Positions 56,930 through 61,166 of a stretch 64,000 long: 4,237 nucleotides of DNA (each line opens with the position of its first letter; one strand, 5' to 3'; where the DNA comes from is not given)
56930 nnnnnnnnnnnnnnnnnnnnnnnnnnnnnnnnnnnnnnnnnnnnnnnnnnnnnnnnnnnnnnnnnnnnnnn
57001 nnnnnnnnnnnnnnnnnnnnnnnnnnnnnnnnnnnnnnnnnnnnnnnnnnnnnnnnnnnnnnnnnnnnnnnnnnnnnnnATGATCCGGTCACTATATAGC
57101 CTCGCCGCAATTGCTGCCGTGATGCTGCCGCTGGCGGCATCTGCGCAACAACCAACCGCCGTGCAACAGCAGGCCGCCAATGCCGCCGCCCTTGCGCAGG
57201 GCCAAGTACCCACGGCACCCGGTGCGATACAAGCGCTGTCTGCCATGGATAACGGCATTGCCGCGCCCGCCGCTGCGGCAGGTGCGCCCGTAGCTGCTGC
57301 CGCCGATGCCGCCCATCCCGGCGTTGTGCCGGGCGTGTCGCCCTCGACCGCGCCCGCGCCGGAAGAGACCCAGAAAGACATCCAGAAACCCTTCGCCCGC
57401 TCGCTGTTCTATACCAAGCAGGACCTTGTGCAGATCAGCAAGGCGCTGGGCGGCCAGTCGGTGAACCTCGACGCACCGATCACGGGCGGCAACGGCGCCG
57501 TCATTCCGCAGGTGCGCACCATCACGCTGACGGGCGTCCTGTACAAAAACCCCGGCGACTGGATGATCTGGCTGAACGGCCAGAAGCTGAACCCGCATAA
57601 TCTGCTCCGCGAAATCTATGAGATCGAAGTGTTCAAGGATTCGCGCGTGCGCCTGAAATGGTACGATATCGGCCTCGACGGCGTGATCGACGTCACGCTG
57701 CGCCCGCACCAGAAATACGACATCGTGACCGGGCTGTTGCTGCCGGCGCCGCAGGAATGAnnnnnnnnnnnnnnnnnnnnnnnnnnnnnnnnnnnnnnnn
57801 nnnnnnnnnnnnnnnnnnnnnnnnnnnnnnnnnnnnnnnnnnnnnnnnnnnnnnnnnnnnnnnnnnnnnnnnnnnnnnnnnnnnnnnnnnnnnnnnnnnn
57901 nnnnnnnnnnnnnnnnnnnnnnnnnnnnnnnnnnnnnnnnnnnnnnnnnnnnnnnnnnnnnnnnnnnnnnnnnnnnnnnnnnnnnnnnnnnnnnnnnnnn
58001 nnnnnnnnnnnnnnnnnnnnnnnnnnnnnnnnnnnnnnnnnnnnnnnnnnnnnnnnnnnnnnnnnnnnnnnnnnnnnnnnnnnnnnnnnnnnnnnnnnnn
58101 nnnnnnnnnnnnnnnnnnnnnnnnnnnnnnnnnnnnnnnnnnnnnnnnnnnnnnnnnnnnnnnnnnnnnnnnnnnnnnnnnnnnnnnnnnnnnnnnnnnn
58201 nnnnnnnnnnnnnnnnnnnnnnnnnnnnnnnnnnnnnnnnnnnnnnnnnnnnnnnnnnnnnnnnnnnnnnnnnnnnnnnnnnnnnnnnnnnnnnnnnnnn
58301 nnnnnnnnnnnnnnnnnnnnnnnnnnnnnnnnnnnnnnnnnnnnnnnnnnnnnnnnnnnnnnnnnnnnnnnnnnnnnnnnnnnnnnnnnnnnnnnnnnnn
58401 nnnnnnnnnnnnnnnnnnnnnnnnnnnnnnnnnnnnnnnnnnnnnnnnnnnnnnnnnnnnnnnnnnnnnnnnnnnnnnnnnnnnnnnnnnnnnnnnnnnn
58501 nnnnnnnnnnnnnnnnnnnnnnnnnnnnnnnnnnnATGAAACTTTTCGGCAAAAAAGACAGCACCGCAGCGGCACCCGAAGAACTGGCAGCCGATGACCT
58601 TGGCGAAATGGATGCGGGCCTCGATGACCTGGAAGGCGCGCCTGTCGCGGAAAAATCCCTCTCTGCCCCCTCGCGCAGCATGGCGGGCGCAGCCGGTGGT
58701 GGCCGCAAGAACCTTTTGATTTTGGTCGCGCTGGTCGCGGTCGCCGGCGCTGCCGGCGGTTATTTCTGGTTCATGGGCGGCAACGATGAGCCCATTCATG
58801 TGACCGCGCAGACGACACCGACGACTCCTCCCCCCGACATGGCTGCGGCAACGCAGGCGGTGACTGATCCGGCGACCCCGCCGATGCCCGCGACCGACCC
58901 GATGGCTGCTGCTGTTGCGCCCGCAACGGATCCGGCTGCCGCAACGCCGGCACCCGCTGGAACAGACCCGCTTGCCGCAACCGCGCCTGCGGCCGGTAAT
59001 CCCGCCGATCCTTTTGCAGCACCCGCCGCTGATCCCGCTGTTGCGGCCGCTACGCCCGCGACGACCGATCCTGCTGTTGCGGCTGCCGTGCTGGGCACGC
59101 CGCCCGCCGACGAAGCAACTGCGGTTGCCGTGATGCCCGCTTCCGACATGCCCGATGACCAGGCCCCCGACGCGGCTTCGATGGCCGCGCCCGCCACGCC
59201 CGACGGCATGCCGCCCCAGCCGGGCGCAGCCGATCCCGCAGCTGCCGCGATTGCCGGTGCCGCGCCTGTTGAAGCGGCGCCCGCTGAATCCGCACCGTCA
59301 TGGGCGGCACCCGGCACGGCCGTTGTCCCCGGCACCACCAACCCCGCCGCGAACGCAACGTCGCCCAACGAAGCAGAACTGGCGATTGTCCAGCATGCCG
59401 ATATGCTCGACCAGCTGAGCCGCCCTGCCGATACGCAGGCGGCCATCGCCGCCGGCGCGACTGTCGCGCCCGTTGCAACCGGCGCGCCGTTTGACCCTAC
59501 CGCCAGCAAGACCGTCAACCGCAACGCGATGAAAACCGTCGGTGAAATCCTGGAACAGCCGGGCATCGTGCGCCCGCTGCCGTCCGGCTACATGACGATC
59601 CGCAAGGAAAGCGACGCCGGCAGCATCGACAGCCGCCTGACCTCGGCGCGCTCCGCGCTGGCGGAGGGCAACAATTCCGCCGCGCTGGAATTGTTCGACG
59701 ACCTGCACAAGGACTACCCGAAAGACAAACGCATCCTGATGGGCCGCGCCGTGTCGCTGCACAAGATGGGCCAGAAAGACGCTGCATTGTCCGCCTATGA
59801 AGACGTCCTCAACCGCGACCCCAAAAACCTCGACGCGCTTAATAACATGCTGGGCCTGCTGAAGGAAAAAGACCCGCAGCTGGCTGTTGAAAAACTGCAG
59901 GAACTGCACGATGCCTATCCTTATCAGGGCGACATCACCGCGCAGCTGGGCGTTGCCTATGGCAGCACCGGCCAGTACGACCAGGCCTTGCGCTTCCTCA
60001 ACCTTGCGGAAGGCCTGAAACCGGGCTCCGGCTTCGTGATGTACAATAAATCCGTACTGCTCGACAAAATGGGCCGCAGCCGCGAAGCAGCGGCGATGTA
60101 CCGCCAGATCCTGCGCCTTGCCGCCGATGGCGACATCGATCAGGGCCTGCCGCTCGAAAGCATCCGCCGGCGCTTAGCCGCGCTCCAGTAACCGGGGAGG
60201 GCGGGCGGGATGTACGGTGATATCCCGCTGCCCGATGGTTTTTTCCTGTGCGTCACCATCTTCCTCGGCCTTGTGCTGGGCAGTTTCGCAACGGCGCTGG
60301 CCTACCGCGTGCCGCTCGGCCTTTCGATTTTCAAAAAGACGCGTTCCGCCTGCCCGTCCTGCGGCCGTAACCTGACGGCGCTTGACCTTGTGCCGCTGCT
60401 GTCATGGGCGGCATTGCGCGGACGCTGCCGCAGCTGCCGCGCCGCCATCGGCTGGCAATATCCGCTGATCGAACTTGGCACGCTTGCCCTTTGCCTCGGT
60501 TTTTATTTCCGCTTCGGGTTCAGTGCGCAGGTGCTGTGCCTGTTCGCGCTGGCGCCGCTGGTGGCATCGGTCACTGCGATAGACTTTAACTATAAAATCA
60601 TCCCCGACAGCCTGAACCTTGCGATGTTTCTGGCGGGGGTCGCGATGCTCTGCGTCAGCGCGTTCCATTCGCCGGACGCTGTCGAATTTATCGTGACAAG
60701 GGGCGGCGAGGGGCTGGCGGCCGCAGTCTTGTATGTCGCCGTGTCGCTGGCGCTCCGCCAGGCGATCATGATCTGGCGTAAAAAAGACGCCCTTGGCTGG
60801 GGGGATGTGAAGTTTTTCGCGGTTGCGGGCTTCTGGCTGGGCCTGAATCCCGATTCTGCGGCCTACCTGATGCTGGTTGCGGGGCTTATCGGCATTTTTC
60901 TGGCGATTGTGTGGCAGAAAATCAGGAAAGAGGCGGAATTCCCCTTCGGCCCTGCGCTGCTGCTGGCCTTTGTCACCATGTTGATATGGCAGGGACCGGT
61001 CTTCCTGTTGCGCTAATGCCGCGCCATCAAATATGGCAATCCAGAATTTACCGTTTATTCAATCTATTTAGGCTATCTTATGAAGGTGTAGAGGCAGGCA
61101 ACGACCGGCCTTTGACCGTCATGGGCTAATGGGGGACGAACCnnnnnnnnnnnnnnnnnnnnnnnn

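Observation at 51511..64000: PilT/PilU-equipped type IV pilus-like cluster with non-canonical core and no pilin gene, in an alphaproteobacterium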

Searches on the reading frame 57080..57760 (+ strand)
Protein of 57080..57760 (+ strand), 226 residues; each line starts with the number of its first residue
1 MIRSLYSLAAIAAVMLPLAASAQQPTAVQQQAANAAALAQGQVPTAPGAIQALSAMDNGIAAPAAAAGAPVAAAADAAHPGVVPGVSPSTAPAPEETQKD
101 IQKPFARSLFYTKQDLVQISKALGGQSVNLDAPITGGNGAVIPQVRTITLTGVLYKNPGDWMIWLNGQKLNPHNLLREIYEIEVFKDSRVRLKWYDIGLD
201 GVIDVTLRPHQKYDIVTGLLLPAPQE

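Call 3: search_protein_families(library=pfam, proteins=[window:57080-57760:+], max_evalue=0.01)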
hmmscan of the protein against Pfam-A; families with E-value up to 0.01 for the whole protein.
window:57080-57760:+ (226 aa): 0 families

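Call 5: search_protein_families(library=ncbifam, proteins=[window:57080-57760:+], max_evalue=0.01)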
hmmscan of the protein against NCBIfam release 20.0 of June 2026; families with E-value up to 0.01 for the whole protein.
window:57080-57760:+ (226 aa): 0 families

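Call 61: search_protein_families(library=pfam, alignment_id=A6, max_evalue=1)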
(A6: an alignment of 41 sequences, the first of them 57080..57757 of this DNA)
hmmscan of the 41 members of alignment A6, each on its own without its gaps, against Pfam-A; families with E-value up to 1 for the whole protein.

A. member 1, window:57080-57757:+ (226 aa): 0 families

B. families by the number of members that match (of 41 scanned): 18 families
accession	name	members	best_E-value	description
PF01238.27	PMI_typeI_C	2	0.072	Phosphomannose isomerase type I C-terminal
PF13708.11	DUF4942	1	0.0051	Domain of unknown function (DUF4942)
PF11162.13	DUF2946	1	0.0097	Protein of unknown function (DUF2946)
PF12200.13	DUF3597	1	0.013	Domain of unknown function (DUF3597)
PF12146.15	Hydrolase_4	1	0.045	Serine aminopeptidase, S33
PF11679.13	DUF3275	1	0.067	Protein of unknown function (DUF3275)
PF11298.13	DUF3099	1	0.075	Protein of unknown function (DUF3099)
PF04956.18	TrbC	1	0.079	TrbC/VIRB2 pilin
PF20176.3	DUF6541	1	0.088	Family of unknown function (DUF6541)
PF07238.19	PilZ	1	0.096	PilZ domain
PF12911.12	OppC_N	1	0.13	N-terminal TM domain of oligopeptide transport permease C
PF17531.7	O_Spanin_T7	1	0.14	Spanin, outer lipoprotein subunit T7-like virus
PF06679.17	DUF1180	1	0.19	Membrane protein FAM174-like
PF25143.1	Zn_ribbon_IFT122_C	1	0.24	IFT122, C-terminal zinc ribbon domain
PF08374.16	Protocadherin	1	0.29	Protocadherin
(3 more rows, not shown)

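Call 62: find_homologous_proteins(query=window:57080-57757:+, max_evalue=0.001)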
Query window:57080-57757:+ (226 aa): 31 proteins with E <= 0.001 among 8000 candidates.
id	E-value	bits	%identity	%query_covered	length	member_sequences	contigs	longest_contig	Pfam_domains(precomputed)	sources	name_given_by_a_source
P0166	1.4e-140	484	100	100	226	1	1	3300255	-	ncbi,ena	-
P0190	4.4e-126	437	90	100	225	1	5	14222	-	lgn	-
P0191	1.6e-125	435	89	100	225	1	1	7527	-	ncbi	-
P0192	6.4e-124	430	88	100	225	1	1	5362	-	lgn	-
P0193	3.0e-122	424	89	100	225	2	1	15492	-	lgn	-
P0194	1.1e-120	419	87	100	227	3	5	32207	-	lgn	-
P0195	7.1e-116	404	85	100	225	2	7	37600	-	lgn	-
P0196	9.2e-116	403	82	100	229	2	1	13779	-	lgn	-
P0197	6.1e-115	400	83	100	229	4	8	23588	-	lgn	-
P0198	2.6e-108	379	83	91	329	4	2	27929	-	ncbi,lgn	-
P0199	8.0e-103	361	80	100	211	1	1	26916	-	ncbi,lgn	-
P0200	2.2e-94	333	80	91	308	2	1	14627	-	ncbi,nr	ncbi:MAG: hypothetical protein IT560_14850 [Alphaproteobacteria bacterium]|nr:hypothetical protein [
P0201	2.2e-94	333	69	100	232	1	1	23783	-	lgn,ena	-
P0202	3.8e-94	333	72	99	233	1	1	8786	-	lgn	-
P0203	1.9e-91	324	73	91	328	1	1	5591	-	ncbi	-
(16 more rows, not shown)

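Call 65: find_homologous_proteins(query=A6, max_evalue=0.001)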
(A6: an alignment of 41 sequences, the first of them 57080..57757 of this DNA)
Query A6 (41 sequences) (226 aa, profile of the alignment): 127 proteins with E <= 0.001 among 8000 candidates; the best 120 are listed.
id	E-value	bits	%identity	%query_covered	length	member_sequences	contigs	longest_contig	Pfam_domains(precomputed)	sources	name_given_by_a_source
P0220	1.3e-59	220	38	35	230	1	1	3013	-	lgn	-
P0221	5.9e-59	218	29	51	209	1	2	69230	-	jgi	jgi:hypothetical protein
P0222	1.0e-58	217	30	51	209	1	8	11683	-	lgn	-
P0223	2.5e-58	216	29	73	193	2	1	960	-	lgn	-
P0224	7.2e-58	214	38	36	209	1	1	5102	-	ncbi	-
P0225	9.4e-58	214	27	73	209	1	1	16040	-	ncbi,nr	ncbi:MAG TPA: hypothetical protein VFS88_04755 [Micavibrio sp.]|nr:hypothetical protein [Micavibrio 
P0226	9.6e-58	214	33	55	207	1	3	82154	-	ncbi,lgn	-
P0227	1.9e-57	213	33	69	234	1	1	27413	-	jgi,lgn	jgi:hypothetical protein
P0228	1.9e-57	213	30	84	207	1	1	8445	-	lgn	-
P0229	2.4e-57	212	36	35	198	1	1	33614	-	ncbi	ncbi:MAG: hypothetical protein AB8B83_06520 [Bdellovibrionales bacterium]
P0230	3.4e-57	212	27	73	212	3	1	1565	-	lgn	-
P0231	4.1e-57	212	29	51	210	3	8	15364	-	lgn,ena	-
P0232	6.5e-57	211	28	51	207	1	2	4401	-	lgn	-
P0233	1.1e-56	210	31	88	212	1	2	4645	-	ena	-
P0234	1.6e-56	210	29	60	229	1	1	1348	-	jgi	jgi:hypothetical protein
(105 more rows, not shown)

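Call 73: predict_structure(alignment_id=A7)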
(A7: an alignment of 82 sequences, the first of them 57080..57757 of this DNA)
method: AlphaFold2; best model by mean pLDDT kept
length: 226 residues; sequences in the alignment: 82
mean_pLDDT: 68.3   pTM: 0.42
mean pLDDT of the five models: 68.3, 67.9, 67.8, 65.8, 64.6
residues with pLDDT >= 90: 66; 70-90: 24; 50-70: 87; < 50: 49
segments of 3 or more residues with pLDDT < 50: 61-69, 71-88, 97-103, 105-107
pLDDT, mean of each block of 10 residues (from residue 1): 66 59 54 64 51 50 44 41 47 48 50 72 59 55 76 96 96 94 97 91 95 91 76
secondary structure, 60 per line:
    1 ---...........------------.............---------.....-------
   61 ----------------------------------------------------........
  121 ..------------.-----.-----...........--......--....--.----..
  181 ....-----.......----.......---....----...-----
elements in order: H4-14 H27-39 H49-53 H113-122 E147-157 E160-165 E168-171 E179-184 E190-196 E201-207 E211-214 E219-221

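Call 94: fold_search(model_id=the predicted structure, library=pdb)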
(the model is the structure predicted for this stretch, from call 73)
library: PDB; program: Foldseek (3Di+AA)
matches with E <= 10: 927; with E <= 0.001: 0
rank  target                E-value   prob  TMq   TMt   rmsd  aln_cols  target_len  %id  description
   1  8fky_SP               2.0e-01  0.15  0.10  0.07  12.1        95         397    8  Human nucleolar pre-60S ribosomal subunit (State F) (released 2023-07-12)
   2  4wfw                  2.1e-01  0.98  0.23  0.54   3.2        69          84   16  The crystal structure of Dickeya dadantii GspB from the type 2 secretion system (released 2015-09-30)
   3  9rsc_W                2.1e-01  0.12  0.12  0.08  16.0       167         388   10  Ternary complex of an improved charged molecular glue degrader ZZ2-SO2H, BRD4(BD1) neosubstrate, and the CTLH E3 ligas (released 2026-04-08)
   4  3ezm                  3.0e-01  0.35  0.14  0.29  13.6        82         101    6  CYANOVIRIN-N (released 1998-12-23)
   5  7ahm_B                3.4e-01  0.15  0.11  0.14   7.1        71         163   11  Low-resolution structure of the K+/H+ antiporter subunit KhtT in complex with c-di-AMP (released 2021-03-31)
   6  7jv5_B                3.4e-01  0.10  0.14  0.10  16.0       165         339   15  Cryo-EM structure of SKF-81297-bound dopamine receptor 1 in complex with Gs protein (released 2021-02-24)
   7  8wc4_B                3.8e-01  0.10  0.14  0.11  16.6       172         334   13  Cryo-EM structure of the ZH8651-bound mTAAR1-Gs complex (released 2023-12-27)
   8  9j87_C                3.8e-01  0.09  0.12  0.10  15.3       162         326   12  Structure of Receptor (released 2026-02-25)
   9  9dld_C                4.2e-01  0.11  0.13  0.09  13.0       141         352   11  CryoEM structures of yeast cytoplasmic dynein in the presence of ATP and Lis1. (released 2025-05-28)
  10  7mq8_SG               4.2e-01  0.07  0.11  0.07  15.0       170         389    8  Cryo-EM structure of the human SSU processome, state pre-A1 (released 2021-09-22)
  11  9c6b_B                4.2e-01  0.07  0.09  0.05  14.7        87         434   13  PP2A:B55-p107 substrate complex (released 2025-05-21)
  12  3lhc                  4.5e-01  0.30  0.14  0.29  13.2        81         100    6  Crystal structure of cyanovirin-n swapping domain b mutant (released 2010-02-09)
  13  6v0n_B                4.8e-01  0.10  0.12  0.10  12.0       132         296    9  PRMT5 bound to PBM peptide from Riok1 (released 2020-08-26)
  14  8wc3_B                5.1e-01  0.09  0.13  0.10  16.4       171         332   13  Cryo-EM structure of the SEP363856-bound mTAAR1-Gs complex (released 2023-12-27)
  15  3jc8_Pa               5.4e-01  0.15  0.18  0.24  21.3       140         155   13  Architectural model of the type IVa pilus machine in a piliated state (released 2016-03-16)
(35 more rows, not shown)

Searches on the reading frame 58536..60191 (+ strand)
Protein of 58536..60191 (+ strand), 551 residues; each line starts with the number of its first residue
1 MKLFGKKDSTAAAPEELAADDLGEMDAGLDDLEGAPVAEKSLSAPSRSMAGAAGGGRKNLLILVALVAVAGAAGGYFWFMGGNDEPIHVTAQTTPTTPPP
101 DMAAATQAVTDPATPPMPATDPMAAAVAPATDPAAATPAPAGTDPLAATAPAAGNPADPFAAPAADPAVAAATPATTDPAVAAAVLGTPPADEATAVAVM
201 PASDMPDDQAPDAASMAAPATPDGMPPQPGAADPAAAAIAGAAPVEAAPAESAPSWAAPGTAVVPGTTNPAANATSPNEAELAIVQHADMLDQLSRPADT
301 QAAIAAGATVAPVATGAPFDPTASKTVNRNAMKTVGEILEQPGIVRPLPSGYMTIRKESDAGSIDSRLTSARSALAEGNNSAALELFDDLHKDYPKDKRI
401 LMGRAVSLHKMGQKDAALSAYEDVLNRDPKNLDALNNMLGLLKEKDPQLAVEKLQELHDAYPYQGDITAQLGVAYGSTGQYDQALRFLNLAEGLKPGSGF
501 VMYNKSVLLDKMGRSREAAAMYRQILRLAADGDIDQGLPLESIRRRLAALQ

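Call 3: search_protein_families(library=pfam, proteins=[window:58536-60191:+], max_evalue=0.01)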
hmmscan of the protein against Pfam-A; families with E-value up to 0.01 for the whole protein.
window:58536-60191:+ (551 aa): 18 families
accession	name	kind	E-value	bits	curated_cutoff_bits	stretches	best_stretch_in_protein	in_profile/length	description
PF14559.12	TPR_19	-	1.9e-14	54.1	25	2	374-433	1-59/68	Tetratricopeptide repeat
PF13174.12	TPR_6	-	4.8e-12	46.1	26.3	0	401-430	3-32/33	Tetratricopeptide repeat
PF13181.12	TPR_8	-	7.9e-12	44.8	25.7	0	400-431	3-34/34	Tetratricopeptide repeat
PF00515.34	TPR_1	-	1.5e-10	40.8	27.8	1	400-431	3-34/34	Tetratricopeptide repeat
PF13428.12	TPR_14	-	2.2e-10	40.6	23.5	0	367-405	4-42/44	Tetratricopeptide repeat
PF07719.23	TPR_2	-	3.2e-10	39.8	27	0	400-431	3-34/34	Tetratricopeptide repeat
PF13424.12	TPR_12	-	4.1e-10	40.1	30.1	0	376-428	22-75/77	Tetratricopeptide repeat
PF13432.12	TPR_16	-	8.2e-08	33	32.7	1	369-430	2-63/65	Tetratricopeptide repeat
PF04733.20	Coatomer_E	-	1.1e-07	32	21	1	373-462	174-267/290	Coatomer epsilon subunit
PF13431.12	TPR_17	-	7.7e-07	29.3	24.4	0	420-438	1-19/34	Tetratricopeptide repeat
PF13176.12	TPR_7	-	8.5e-06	25.9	27.9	0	508-531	8-31/36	Tetratricopeptide repeat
PF13429.12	TPR_15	-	3.2e-05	24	26.2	1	396-528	144-277/280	Tetratricopeptide repeat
PF03704.23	BTAD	-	0.0001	23.1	22.1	0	370-426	68-124/146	Bacterial transcriptional activator domain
PF24575.1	TPR_Slam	-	0.00016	22.5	35.2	0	379-430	26-79/104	Surface lipoprotein assembly modifier, N-terminal TPR repeats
PF13374.12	TPR_10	-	0.0023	18.3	27.5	0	470-488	7-25/42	Tetratricopeptide repeat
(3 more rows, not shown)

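Call 5: search_protein_families(library=ncbifam, proteins=[window:58536-60191:+], max_evalue=0.01)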
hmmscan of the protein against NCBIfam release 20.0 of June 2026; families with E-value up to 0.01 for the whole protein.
window:58536-60191:+ (551 aa): 18 families
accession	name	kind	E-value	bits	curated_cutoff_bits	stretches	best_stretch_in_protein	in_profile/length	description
NF040959.1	MamA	equivalog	2.1e-17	63.3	200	1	370-526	43-200/204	magnetosome protein MamA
TIGR02917.1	PEP_TPR_lipo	equivalog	1.2e-13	49.8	312.2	1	372-525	744-897/899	XrtA/PEP-CTERM system TPR-repeat protein PrsT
NF033758.1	gliding_GltE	equivalog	2.2e-12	46.7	225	2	445-530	270-356/411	adventurous gliding motility TPR repeat lipoprotein GltE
NF033920.0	C39_PA2778_fam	equivalog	1.4e-09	37.7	150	1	368-445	159-237/255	PA2778 family cysteine peptidase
TIGR02521.1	type_IV_pilW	equivalog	1.3e-07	31.4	154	1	358-438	25-105/234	type IV pilus biogenesis/stability protein PilW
TIGR00540.1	TPR_hemY_coli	hypoth_equivalog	2e-07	30.1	142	1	397-524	260-384/385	heme biosynthesis-associated TPR protein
NF002725.1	PRK02603.1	equivalog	1.5e-06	28.3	143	1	373-450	44-123/173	photosystem I assembly protein Ycf3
TIGR02795.1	tol_pal_ybgF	equivalog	2.5e-06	28.1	90.1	0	371-431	46-109/119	tol-pal system protein YbgF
NF052415.1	T3SS_chap_SctY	equivalog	4.4e-06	27.2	70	0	454-527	29-105/106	type III secretion apparatus assembly chaperone SctY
NF047371.1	FlcA_CTERM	equivalog_domain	1.1e-05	24.1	300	1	378-451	487-556/646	periplasmic flagellar collar protein FlcA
TIGR03939.1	PGA_TPR_OMP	equivalog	3.7e-05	22.1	366.65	1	371-461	93-181/800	poly-beta-1,6 N-acetyl-D-glucosamine export porin PgaA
TIGR02552.1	LcrH_SycD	equivalog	3.8e-05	23.4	104.8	0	460-531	47-118/136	SycD/LcrH family type III secretion system chaperone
NF008520.0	PRK11447.1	equivalog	5e-05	21.3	858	1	370-528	357-524/1157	cellulose synthase complex outer membrane protein BcsC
NF033761.1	gliding_GltJ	equivalog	0.00065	18.9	450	1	42-184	355-494/671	adventurous gliding motility protein GltJ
NF052400.1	M48_BAM_BepA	equivalog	0.00075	18.4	570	1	380-489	287-399/483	beta-barrel assembly-enhancing protease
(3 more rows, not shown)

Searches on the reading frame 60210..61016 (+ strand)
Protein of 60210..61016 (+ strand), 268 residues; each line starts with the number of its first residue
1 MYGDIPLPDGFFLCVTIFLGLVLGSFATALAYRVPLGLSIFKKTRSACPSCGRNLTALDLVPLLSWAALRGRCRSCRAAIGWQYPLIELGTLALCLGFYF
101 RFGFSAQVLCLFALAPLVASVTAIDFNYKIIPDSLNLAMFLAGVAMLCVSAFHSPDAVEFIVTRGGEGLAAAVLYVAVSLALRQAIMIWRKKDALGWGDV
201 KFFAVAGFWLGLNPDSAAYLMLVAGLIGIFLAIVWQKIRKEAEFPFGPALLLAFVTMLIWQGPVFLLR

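Call 3: search_protein_families(library=pfam, proteins=[window:60210-61016:+], max_evalue=0.01)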
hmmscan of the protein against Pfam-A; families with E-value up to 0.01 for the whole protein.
window:60210-61016:+ (268 aa): 2 families
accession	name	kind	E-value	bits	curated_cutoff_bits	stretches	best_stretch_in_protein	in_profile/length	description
PF06750.18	A24_N_bact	-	7.3e-27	93.7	23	1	19-102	2-84/84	Bacterial Peptidase A24 N-terminal domain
PF01478.23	Peptidase_A24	-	9.9e-12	45.7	26.5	1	114-233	3-104/104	Type IV leader peptidase family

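Call 5: search_protein_families(library=ncbifam, proteins=[window:60210-61016:+], max_evalue=0.01)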
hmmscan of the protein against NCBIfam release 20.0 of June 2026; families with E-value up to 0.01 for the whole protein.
window:60210-61016:+ (268 aa): 0 families
